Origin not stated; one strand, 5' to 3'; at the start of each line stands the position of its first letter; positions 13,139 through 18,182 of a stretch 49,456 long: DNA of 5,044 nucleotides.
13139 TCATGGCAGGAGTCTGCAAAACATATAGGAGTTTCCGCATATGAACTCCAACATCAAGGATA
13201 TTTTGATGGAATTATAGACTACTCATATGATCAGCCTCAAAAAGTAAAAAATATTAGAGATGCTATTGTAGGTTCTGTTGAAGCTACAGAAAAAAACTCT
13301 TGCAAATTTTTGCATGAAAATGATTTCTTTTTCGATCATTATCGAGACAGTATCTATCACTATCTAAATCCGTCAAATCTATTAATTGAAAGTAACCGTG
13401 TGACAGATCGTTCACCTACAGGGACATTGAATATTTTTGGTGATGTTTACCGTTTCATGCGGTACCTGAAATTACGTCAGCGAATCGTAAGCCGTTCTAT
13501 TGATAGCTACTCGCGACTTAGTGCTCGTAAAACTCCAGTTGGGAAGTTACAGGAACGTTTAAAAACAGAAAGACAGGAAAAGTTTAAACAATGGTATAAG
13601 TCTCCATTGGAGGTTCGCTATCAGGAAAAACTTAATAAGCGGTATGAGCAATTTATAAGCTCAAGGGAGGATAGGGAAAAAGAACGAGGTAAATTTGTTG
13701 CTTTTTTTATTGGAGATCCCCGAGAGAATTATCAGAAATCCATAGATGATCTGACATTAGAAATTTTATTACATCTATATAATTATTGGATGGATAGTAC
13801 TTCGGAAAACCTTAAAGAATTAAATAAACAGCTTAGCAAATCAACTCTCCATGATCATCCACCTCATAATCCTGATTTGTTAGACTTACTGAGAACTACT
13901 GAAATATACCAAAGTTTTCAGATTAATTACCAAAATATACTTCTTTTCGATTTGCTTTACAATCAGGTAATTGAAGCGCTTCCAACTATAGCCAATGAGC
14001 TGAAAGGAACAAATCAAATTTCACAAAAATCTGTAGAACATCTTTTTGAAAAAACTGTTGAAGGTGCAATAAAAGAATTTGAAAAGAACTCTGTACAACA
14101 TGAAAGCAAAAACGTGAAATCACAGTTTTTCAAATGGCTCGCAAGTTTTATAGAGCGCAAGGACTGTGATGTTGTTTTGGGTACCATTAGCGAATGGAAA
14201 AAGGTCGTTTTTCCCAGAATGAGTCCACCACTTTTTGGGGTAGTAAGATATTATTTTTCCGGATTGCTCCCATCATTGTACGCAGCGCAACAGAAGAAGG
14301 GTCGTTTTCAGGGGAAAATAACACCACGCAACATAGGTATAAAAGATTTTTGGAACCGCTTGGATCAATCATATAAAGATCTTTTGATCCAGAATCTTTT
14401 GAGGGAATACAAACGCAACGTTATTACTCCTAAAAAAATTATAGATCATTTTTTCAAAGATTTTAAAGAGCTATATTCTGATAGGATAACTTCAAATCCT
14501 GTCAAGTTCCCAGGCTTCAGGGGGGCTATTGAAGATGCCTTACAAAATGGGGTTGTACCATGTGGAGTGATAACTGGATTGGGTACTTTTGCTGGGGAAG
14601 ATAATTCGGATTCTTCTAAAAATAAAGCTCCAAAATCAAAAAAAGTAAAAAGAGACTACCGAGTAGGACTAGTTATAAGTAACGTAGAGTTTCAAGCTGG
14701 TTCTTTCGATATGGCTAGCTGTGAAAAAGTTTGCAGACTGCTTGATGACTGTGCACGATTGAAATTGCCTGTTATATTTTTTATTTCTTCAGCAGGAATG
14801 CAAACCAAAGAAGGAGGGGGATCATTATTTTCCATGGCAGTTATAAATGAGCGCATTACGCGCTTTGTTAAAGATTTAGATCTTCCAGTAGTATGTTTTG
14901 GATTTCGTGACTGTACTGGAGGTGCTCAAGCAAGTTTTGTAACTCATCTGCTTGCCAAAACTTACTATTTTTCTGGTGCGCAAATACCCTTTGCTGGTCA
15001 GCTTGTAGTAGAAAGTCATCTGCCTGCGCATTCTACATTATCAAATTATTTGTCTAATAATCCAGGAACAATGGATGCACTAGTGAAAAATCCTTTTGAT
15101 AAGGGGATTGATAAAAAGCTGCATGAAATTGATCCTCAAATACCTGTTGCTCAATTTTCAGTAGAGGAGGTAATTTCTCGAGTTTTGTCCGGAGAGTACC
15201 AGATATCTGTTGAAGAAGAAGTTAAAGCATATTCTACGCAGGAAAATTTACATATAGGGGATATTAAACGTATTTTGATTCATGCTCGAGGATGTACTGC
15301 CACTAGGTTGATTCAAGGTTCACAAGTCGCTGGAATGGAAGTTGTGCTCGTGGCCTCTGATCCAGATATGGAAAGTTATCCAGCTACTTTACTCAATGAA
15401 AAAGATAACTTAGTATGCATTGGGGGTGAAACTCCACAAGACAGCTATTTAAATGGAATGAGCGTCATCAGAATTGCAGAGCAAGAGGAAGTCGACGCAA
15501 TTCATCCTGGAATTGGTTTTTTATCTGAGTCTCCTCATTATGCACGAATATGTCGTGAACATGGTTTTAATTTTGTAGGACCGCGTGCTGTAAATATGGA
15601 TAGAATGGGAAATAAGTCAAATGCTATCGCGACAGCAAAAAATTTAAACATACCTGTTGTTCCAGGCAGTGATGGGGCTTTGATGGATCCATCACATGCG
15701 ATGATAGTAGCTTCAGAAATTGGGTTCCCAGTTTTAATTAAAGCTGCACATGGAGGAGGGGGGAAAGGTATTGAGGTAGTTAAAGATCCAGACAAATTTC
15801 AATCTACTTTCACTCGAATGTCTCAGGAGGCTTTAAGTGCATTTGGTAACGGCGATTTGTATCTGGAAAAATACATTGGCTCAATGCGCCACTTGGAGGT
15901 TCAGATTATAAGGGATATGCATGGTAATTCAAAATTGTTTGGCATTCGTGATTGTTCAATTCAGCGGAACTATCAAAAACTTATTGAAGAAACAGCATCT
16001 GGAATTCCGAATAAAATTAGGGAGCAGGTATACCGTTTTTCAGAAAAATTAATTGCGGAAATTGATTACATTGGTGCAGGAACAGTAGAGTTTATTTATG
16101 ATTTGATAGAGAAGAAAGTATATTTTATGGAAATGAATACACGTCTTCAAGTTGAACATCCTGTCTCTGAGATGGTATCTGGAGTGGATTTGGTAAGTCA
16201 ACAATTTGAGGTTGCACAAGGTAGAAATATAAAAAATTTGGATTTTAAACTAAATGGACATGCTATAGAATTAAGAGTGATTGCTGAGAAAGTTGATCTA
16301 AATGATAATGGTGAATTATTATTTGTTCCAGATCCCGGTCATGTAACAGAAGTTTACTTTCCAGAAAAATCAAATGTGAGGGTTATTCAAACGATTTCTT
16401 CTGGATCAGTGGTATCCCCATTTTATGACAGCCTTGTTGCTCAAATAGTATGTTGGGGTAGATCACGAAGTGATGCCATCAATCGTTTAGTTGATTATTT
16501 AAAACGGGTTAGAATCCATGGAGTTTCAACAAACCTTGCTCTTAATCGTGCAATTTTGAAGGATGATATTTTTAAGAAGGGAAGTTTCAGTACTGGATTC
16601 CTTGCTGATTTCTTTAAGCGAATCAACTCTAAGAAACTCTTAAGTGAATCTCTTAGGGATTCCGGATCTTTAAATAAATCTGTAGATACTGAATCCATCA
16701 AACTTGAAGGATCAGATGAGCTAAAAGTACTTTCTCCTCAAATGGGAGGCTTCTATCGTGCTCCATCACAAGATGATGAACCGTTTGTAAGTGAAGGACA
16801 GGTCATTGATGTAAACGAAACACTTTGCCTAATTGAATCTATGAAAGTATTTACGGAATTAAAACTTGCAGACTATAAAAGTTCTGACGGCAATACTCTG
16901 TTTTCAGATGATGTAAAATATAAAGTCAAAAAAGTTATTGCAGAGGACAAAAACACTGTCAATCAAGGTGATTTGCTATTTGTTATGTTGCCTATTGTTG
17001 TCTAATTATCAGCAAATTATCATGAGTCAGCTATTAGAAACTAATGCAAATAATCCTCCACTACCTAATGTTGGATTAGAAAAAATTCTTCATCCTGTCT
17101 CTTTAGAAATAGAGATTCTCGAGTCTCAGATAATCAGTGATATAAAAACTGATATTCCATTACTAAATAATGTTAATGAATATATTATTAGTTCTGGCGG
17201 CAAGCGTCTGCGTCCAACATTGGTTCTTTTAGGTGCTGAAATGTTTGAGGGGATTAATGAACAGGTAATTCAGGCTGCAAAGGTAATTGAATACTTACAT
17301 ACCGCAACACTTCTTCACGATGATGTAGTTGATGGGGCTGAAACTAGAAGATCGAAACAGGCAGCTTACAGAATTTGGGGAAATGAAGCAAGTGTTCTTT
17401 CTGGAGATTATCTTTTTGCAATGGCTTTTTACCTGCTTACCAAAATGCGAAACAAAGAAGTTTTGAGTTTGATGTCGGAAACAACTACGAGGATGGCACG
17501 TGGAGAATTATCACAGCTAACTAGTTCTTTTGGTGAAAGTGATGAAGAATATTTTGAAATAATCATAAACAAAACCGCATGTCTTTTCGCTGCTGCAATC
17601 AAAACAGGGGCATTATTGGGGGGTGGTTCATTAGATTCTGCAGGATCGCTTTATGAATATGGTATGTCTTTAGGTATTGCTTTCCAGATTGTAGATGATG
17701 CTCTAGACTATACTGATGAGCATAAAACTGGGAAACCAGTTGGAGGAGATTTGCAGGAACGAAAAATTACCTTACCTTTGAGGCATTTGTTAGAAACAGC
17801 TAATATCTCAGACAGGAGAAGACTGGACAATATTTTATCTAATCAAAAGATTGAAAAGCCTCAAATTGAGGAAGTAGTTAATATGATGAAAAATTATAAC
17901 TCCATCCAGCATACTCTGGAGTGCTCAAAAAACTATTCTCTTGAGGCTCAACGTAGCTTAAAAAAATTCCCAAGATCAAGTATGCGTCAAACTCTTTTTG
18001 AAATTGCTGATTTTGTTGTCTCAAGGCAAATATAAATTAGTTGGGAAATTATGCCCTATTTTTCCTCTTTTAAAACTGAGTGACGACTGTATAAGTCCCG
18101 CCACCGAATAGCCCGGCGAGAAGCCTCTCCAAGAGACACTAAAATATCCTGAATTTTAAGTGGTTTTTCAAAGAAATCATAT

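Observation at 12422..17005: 1527-aa single-chain biotin carboxylase with inverted domain order and a ~400-aa unknown insert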

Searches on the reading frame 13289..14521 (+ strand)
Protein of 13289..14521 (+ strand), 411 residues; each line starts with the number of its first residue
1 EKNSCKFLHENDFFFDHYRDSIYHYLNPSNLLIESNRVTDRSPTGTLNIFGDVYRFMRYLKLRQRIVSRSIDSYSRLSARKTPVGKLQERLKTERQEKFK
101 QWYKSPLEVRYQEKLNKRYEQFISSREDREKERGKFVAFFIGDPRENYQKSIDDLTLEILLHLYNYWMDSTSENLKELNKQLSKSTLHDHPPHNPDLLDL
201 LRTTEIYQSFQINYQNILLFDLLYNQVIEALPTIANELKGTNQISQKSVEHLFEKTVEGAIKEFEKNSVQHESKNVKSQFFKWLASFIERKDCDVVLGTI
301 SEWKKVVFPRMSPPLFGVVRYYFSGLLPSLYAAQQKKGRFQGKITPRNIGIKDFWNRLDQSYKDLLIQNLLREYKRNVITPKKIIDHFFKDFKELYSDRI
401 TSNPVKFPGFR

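Call 35: search_protein_representatives(protein=window:13289-14521:+)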
Query: 411 residues. Proteins with E-value up to 0.001 (for the whole library): 97; up to 1e-10: 62; up to 1e-30: 27. The best 97 are listed.
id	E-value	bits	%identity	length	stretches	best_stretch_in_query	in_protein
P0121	9.7e-94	331.5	54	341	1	87-351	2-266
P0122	2.0e-72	261.3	37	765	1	4-411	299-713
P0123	6.9e-70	252.9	37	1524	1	4-411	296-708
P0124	2.1e-68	248.0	54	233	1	141-363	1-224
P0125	8.1e-68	246.1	39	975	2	194-411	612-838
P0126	9.8e-66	239.3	36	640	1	9-323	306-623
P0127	1.9e-63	231.7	31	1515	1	3-411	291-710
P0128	4.1e-63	230.6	34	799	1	16-411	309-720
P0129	3.1e-62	227.7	36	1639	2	197-411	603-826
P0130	6.9e-60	220.0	35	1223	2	196-411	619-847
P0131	2.9e-58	214.6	35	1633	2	196-411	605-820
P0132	3.1e-51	191.5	36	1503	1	37-411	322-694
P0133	7.2e-47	177.1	57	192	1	155-302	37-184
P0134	1.3e-45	173.0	32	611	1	1-333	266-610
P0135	1.0e-43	166.7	92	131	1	172-262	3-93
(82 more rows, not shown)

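Call 36: predict_structure(alignment_id=A2)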
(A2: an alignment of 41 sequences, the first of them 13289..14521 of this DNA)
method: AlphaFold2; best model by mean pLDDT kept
length: 411 residues; sequences in the alignment: 41
mean_pLDDT: 79.1   pTM: 0.67
mean pLDDT of the five models: 79.1, 78.7, 76.8, 76.0, 75.9
residues with pLDDT >= 90: 117; 70-90: 191; 50-70: 86; < 50: 17
segments of 3 or more residues with pLDDT < 50: 65-78
pLDDT, mean of each block of 10 residues (from residue 1): 67 71 68 61 56 68 49 46 71 90 91 91 86 66 83 93 92 91 89 90 93 91 91 75 87 90 77 75 90 90 87 87 91 89 80 83 80 73 79 69 54 41
secondary structure, 60 per line:
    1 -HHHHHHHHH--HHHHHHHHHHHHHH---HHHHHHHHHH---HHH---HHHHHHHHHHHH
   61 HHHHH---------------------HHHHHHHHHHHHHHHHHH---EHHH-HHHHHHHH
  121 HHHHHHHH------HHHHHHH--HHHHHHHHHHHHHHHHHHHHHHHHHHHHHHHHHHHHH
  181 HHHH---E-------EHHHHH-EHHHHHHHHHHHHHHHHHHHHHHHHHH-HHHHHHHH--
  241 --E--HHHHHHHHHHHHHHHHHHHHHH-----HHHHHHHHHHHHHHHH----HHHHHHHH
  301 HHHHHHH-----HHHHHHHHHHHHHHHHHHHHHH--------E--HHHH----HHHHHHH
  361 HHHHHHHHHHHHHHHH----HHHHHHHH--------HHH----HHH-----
elements in order: H2-10 H13-26 H30-39 H49-65 H87-104 H113-128 H135-141 H144-184 H197-201 H204-229 H231-238 H246-267 H273-288 H293-307 H313-334 H346-349 H354-376 H381-388

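Call 40: fold_search(model_id=the predicted structure, library=pdb)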
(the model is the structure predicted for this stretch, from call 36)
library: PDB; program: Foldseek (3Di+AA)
matches with E <= 10: 246; with E <= 0.001: 1
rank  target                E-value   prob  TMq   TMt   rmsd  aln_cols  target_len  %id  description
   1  9kkm_A                1.3e-17  1.00  0.65  0.22   8.8       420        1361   33  cryo-EM structure of acetyl-CoA carboxyltransferase holoenzyme dimer from Shewanella oneidensis, mutant E1238A, comple (released 2025-11-19)
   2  5cjp_E                7.5e-01  0.09  0.13  0.14  27.8       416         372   10  The Structural Basis for Cdc42-Induced Dimerization of IQGAPs (released 2016-08-10)
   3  8fbn_A                9.7e-01  0.15  0.13  0.20  18.4       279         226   11  Improving the secretion of designed protein assemblies through negative design of cryptic transmembrane domains (released 2023-03-22)
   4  7ycj_A                9.7e-01  0.04  0.08  0.07  20.5       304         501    9  Crystal structure of Vac8 bound to Vac17 (released 2023-07-12)
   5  8w2k_D                1.1e+00  0.04  0.10  0.11  24.5       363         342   13  Crystal Structure of human Tryptophan 2,3-dioxygenase in complex with PAN3F inhibitor (released 2024-08-21)
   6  9cpa_k                1.2e+00  0.08  0.14  0.11  28.2       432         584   10  Structure of a Mammalian DHX29-bound 43S Pre-initiation Complex (released 2025-07-23)
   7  4r7s                  1.2e+00  0.07  0.11  0.14  19.6       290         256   13  Crystal structure of a tetratricopeptide repeat protein (PARMER_03812) from Parabacteroides merdae ATCC 43184 at 2.39 A  (released 2014-10-01)
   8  5cwn                  1.3e+00  0.12  0.12  0.19  14.8       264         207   12  Crystal structure of de novo designed helical repeat protein DHR71 (released 2015-12-16)
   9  5h7c_C                1.3e+00  0.06  0.10  0.10  30.2       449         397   11  Crystal structure of a repeat protein with two Protein A-DHR14 repeat modules (released 2017-06-28)
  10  7exe_B                1.3e+00  0.10  0.14  0.20  17.6       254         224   16  Crystal structure of mouse 14-3-3zeta in complex with doubly phosphorylated ADAM22 peptide (released 2021-11-24)
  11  9t32_E                1.4e+00  0.07  0.11  0.08  24.0       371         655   13  The Cullin 2 RING VHL E3 ligase dimerised by the homoPROTAC CM11 (released 2025-12-03)
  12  6ob2_B                1.4e+00  0.14  0.17  0.23  14.9       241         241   13  Crystal structure of wild-type KRAS (GMPPNP-bound) in complex with GAP-related domain (GRD) of neurofibromin (NF1) (released 2019-10-16)
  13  6e9t_A                1.4e+00  0.10  0.12  0.17  17.2       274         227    9  DHF58 filament (released 2018-11-21)
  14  6r7f_O                1.4e+00  0.08  0.13  0.08  24.3       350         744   13  Structural basis of Cullin-2 RING E3 ligase regulation by the COP9 signalosome (released 2019-08-28)
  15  7anw_A                1.5e+00  0.06  0.11  0.08  16.5       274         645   11  hSARM1 NAD+ complex (released 2020-11-11)
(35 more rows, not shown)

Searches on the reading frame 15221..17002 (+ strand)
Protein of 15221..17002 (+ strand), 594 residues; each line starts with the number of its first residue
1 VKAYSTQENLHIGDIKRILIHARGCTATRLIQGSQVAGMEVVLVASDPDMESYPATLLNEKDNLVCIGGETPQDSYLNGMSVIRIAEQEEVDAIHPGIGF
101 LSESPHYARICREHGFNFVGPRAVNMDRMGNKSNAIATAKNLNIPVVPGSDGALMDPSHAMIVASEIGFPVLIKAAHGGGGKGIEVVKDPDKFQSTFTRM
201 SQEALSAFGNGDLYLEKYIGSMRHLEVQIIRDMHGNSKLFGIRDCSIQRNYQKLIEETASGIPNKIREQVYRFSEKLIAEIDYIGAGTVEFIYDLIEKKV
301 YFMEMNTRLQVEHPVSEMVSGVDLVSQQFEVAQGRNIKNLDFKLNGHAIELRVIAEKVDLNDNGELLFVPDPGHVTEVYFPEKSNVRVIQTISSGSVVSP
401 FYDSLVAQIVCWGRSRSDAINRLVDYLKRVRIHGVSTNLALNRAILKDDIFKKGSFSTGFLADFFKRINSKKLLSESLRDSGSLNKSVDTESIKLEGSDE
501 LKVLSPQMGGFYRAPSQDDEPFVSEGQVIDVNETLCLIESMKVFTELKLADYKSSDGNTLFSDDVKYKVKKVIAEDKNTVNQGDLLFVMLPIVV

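Call 42: search_solved_structures(query=window:15221-17002:+, max_evalue=1e-100, show_alignments=1)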
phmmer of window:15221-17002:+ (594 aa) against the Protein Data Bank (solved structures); distinct sequences matched with E-value up to 1e-100: 3.
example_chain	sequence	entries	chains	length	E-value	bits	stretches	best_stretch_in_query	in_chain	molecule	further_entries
9kkm_A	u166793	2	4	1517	6.5e-186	622.8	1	14-592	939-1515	Acetyl-CoA carboxylase multifunctional enzyme AccADCB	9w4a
2vpq_A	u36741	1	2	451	6.4e-105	355.4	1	16-462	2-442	ACETYL-COA CARBOXYLASE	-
9eb7_A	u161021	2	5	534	6.5e-101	342.2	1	14-463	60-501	Biotin carboxylase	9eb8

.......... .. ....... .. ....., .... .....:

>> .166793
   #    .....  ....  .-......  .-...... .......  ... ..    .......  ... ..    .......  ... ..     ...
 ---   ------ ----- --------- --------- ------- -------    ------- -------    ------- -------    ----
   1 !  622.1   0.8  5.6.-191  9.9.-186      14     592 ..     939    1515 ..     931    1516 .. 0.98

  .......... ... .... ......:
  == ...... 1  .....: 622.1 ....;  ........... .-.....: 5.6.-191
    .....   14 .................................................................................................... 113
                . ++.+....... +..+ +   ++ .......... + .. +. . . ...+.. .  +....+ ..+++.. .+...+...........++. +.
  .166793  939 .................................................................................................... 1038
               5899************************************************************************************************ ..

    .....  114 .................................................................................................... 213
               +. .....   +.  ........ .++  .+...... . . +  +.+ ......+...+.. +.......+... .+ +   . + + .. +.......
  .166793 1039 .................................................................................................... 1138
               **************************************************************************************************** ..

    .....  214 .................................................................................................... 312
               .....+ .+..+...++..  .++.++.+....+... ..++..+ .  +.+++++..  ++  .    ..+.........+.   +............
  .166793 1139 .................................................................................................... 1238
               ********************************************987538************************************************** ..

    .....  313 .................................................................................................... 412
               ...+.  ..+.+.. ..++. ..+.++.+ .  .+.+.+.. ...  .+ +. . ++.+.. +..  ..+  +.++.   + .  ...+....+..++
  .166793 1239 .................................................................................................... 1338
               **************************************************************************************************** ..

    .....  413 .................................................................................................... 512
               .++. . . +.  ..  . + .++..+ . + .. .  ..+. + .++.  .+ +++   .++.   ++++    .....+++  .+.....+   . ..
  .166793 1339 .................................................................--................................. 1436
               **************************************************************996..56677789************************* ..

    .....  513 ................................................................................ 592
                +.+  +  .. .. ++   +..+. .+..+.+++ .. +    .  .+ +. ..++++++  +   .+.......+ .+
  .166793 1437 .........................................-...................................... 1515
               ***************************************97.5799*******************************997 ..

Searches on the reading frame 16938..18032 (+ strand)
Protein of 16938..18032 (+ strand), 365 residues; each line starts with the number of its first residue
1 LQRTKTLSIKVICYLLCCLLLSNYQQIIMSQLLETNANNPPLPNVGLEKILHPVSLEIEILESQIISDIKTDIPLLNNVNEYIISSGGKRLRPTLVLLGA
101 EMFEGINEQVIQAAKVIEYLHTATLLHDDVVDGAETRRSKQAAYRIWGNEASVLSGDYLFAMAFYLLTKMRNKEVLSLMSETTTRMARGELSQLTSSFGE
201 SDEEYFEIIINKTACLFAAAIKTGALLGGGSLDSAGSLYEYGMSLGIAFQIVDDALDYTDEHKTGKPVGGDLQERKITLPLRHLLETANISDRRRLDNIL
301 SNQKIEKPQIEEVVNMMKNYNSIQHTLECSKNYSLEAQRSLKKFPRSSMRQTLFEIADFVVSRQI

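Call 7: search_protein_families(library=pfam, proteins=[window:16938-18032:+], max_evalue=0.001)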
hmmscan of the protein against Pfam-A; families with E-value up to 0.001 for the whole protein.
window:16938-18032:+ (365 aa): 1 family
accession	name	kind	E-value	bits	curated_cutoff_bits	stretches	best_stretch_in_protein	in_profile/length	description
PF00348.22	polyprenyl_synt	-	9.1e-73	245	27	1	74-317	2-251/251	Polyprenyl synthetase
